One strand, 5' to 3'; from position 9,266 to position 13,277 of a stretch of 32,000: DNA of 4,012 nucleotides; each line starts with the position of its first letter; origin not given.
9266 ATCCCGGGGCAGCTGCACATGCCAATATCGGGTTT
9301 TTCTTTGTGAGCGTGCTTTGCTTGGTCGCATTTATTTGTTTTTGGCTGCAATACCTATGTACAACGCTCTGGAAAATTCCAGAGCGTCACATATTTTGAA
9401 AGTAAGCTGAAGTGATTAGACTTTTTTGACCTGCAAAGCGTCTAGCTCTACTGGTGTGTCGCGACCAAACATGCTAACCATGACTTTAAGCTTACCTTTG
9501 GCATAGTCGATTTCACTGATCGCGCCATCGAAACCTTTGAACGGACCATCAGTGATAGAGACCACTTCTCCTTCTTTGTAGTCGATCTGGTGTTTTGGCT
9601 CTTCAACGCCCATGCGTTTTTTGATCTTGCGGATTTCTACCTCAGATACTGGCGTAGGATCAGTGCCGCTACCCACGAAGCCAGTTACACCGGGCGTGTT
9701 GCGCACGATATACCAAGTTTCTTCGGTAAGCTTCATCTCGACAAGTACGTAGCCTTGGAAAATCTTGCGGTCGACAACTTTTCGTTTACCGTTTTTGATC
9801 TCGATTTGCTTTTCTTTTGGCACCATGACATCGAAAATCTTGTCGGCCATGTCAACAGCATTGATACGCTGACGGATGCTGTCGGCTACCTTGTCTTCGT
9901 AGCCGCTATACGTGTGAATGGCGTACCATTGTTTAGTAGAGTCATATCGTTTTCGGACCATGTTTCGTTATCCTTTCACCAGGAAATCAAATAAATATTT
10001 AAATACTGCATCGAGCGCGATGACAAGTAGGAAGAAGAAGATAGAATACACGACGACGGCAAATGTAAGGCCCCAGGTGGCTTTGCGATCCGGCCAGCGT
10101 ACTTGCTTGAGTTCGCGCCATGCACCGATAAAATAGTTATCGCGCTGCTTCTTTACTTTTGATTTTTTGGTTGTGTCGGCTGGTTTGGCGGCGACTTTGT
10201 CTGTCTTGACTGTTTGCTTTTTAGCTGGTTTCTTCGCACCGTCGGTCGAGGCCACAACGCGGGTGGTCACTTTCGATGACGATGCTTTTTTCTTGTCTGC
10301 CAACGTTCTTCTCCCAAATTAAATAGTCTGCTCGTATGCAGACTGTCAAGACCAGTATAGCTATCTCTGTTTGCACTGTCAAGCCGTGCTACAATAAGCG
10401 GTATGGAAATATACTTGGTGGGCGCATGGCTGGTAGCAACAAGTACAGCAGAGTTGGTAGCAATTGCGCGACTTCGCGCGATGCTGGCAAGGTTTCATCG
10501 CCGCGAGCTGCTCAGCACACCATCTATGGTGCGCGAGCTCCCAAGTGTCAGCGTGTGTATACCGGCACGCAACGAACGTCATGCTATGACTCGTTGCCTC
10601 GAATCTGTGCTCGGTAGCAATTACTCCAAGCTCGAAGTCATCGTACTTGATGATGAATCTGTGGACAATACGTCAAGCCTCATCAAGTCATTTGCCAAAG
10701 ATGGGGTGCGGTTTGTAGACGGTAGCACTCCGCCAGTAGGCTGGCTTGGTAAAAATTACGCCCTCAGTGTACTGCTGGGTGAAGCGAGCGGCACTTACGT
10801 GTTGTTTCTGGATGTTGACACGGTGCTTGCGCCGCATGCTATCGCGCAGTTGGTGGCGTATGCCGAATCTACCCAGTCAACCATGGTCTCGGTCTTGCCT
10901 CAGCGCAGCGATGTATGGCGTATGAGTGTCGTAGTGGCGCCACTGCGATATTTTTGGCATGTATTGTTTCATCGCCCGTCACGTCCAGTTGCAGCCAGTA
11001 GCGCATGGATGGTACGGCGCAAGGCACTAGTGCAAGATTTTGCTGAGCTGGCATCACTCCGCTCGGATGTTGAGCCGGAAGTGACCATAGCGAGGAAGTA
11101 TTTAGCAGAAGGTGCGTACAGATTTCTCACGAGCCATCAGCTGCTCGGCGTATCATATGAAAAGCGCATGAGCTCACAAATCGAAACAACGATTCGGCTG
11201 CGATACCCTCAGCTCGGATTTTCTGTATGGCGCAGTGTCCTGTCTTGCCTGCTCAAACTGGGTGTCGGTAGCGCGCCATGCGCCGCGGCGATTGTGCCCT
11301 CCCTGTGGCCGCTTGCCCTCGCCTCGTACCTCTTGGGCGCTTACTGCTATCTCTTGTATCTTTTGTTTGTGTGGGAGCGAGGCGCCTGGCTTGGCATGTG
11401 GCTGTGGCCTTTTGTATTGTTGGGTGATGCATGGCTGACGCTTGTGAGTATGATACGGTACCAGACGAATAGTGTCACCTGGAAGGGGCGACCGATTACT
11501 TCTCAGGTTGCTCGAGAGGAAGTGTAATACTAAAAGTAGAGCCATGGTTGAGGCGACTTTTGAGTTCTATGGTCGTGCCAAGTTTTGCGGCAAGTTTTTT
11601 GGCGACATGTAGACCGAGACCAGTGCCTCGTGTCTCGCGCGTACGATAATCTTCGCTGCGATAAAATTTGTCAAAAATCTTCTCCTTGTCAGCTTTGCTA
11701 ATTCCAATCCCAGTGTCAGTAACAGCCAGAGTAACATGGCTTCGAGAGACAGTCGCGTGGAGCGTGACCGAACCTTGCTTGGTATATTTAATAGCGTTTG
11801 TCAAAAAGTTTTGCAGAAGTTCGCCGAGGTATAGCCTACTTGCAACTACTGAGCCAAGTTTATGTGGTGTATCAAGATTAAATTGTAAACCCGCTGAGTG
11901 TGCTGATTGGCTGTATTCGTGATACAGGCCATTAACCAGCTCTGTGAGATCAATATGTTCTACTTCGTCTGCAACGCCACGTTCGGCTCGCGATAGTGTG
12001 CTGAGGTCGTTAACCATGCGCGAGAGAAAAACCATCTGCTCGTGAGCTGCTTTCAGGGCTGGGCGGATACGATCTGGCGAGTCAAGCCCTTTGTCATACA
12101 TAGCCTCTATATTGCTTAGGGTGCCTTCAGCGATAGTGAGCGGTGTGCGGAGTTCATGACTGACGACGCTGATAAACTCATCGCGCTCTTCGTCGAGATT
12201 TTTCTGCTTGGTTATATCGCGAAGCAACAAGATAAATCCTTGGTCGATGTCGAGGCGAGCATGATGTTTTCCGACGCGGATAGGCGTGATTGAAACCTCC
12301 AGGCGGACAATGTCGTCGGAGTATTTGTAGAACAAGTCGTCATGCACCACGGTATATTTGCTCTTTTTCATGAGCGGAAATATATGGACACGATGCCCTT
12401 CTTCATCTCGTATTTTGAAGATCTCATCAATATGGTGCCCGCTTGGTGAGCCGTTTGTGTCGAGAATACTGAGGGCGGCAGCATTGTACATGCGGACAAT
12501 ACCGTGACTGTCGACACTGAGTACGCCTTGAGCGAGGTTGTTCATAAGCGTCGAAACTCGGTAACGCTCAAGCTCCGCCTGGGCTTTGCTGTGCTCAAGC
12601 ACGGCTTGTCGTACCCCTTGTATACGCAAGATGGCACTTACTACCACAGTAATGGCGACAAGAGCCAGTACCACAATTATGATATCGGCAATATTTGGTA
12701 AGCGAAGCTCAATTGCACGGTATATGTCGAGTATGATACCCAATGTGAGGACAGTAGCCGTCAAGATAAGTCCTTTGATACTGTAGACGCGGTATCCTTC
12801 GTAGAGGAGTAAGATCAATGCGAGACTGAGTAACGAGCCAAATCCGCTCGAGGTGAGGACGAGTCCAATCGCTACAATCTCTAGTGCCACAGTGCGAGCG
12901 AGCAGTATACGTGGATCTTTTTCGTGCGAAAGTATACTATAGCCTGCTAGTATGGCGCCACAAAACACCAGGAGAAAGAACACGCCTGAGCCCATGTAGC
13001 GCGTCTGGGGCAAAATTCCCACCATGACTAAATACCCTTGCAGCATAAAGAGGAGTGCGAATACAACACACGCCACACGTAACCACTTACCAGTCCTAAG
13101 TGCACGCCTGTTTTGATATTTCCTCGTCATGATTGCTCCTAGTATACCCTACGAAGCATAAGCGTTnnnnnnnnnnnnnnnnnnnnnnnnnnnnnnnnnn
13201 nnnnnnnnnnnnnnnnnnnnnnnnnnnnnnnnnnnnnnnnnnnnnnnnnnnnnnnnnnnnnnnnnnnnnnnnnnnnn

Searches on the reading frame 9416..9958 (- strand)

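Call 49: search_protein_families(library=pfam, proteins=[window:9416-9958:-], max_evalue=0.0001)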
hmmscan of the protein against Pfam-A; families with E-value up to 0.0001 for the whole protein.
window:9416-9958:- (180 aa): 2 families
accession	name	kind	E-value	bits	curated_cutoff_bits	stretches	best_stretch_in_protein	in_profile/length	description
PF02357.24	NusG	-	2.3e-30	105.4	22.2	1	9-112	1-92/93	Transcription termination factor nusG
PF00467.35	KOW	-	7.6e-05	22.8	22.3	0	130-158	2-30/32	KOW motif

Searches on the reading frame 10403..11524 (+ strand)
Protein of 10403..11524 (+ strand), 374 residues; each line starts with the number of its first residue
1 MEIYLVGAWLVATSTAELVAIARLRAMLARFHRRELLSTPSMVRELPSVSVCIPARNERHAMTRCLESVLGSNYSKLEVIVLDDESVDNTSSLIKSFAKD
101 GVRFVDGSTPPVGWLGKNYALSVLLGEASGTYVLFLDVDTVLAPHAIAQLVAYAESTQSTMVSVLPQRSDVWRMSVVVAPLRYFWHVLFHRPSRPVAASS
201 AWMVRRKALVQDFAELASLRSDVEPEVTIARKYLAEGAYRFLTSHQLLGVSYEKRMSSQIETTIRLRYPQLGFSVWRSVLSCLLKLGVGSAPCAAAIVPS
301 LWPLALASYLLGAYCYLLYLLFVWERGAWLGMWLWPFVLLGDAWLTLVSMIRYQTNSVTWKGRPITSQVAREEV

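Call 49: search_protein_families(library=pfam, proteins=[window:10403-11524:+], max_evalue=0.0001)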
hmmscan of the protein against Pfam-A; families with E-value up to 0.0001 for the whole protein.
window:10403-11524:+ (374 aa): 2 families
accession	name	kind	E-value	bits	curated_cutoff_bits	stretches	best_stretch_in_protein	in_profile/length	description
PF00535.33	Glycos_transf_2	-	7.7e-23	81.7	23.3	1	50-209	1-164/168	Glycosyl transferase family 2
PF13641.12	Glyco_tranf_2_3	-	2.1e-11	44.7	27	1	47-213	1-174/230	Glycosyltransferase like family 2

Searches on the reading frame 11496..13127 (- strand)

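Call 49: search_protein_families(library=pfam, proteins=[window:11496-13127:-], max_evalue=0.0001)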
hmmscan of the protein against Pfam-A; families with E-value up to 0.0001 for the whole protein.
window:11496-13127:- (543 aa): 3 families
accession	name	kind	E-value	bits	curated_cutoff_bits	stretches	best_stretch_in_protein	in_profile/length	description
PF02518.31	HATPase_c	-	2.5e-27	95.9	26.4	1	433-539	5-110/111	Histidine kinase-, DNA gyrase B-, and HSP90-like ATPase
PF00512.31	HisKA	-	2.1e-11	44.1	26.9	1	315-384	2-66/66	His Kinase A (phospho-acceptor) domain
PF13426.13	PAS_9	-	8.1e-05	23.3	27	0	201-307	3-103/103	PAS domain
